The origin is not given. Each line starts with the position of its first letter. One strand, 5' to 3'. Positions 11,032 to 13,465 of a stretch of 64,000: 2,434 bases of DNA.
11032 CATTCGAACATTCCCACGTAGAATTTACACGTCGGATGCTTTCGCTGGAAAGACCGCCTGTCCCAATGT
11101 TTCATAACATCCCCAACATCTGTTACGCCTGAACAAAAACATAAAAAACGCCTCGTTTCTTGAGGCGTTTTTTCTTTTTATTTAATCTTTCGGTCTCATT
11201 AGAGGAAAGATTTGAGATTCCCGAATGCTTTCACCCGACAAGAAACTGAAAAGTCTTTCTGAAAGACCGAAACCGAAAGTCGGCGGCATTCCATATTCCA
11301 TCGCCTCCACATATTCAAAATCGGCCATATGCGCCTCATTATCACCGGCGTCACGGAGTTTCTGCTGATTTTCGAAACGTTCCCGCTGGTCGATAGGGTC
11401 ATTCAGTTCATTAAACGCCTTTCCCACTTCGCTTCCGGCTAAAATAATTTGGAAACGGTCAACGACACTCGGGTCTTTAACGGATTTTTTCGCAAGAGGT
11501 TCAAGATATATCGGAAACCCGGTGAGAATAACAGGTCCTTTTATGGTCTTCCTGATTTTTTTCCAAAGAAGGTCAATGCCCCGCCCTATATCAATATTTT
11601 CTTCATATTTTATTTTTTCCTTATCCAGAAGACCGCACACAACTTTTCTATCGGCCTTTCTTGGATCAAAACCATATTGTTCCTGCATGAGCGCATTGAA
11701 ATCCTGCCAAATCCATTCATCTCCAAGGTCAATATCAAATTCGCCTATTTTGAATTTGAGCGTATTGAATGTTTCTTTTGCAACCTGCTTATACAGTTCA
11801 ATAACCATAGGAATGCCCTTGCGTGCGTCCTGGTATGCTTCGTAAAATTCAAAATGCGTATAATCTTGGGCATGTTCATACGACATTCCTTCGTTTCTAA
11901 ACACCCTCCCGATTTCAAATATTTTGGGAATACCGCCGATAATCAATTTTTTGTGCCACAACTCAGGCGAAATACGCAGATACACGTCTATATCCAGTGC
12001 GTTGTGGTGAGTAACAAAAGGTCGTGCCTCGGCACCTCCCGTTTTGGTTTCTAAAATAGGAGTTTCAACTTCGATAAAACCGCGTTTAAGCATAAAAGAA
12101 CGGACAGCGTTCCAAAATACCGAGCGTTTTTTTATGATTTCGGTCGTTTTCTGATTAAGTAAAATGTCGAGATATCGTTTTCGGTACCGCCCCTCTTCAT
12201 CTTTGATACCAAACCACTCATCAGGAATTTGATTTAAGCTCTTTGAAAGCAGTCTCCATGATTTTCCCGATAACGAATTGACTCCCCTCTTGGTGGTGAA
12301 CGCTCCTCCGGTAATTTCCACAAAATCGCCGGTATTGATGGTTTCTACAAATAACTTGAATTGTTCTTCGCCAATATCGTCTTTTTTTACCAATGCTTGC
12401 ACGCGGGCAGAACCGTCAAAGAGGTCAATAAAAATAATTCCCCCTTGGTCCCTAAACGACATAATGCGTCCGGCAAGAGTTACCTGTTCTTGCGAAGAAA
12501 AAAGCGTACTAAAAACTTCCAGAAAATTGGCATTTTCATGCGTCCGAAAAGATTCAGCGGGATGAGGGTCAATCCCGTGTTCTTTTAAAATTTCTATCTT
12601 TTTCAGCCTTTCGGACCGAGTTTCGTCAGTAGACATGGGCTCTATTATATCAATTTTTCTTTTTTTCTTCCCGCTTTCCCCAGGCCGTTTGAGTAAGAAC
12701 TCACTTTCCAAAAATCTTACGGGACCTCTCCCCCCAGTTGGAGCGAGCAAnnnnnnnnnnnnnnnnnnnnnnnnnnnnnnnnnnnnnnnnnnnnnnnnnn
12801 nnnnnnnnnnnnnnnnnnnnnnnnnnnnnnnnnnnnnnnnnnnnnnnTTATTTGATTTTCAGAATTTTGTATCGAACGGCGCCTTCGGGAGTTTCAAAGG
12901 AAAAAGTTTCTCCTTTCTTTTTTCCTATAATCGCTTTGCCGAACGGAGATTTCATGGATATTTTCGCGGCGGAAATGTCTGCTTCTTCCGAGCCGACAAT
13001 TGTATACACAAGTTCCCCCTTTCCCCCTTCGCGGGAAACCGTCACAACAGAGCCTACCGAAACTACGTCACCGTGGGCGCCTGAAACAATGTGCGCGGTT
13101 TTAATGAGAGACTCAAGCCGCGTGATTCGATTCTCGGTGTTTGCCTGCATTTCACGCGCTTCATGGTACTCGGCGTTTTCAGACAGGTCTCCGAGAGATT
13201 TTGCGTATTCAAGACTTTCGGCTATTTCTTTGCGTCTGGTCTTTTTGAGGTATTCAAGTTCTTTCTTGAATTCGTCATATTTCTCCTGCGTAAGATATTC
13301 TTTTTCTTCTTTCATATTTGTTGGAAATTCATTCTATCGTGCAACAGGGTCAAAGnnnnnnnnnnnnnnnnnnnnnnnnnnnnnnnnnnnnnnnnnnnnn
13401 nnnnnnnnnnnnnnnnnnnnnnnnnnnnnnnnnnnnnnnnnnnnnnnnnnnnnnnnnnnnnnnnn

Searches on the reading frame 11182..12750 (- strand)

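Call 67: search_protein_families(library=pfam, proteins=[window:11182-12750:-], max_evalue=0.0001)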
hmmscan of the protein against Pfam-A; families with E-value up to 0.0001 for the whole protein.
window:11182-12750:- (522 aa): 2 families
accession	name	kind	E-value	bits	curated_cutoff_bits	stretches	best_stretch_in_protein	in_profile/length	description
PF00152.25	tRNA-synt_2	-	5.8e-63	213.2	25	1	184-518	1-307/308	tRNA synthetases class II (D, K and N)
PF01336.31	tRNA_anti-codon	-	1.5e-12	47.7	27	1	90-166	1-73/75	OB-fold nucleic acid binding domain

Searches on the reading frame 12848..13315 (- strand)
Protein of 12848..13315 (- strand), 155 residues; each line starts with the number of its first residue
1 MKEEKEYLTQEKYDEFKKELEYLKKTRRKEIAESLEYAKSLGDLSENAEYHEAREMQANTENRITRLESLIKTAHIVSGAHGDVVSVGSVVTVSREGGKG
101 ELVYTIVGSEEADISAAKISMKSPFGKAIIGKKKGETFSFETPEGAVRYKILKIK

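Call 67: search_protein_families(library=pfam, proteins=[window:12848-13315:-], max_evalue=0.0001)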
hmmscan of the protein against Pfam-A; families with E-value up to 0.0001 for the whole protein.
window:12848-13315:- (155 aa): 2 families
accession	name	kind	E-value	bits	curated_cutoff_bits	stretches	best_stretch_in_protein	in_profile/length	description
PF01272.25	GreA_GreB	-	1.8e-25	89.2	26.9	1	82-155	3-76/77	Transcription elongation factor, GreA/GreB, C-term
PF03449.20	GreA_GreB_N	-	1.3e-23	83.4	24.5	1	7-76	2-71/71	Transcription elongation factor, N-terminal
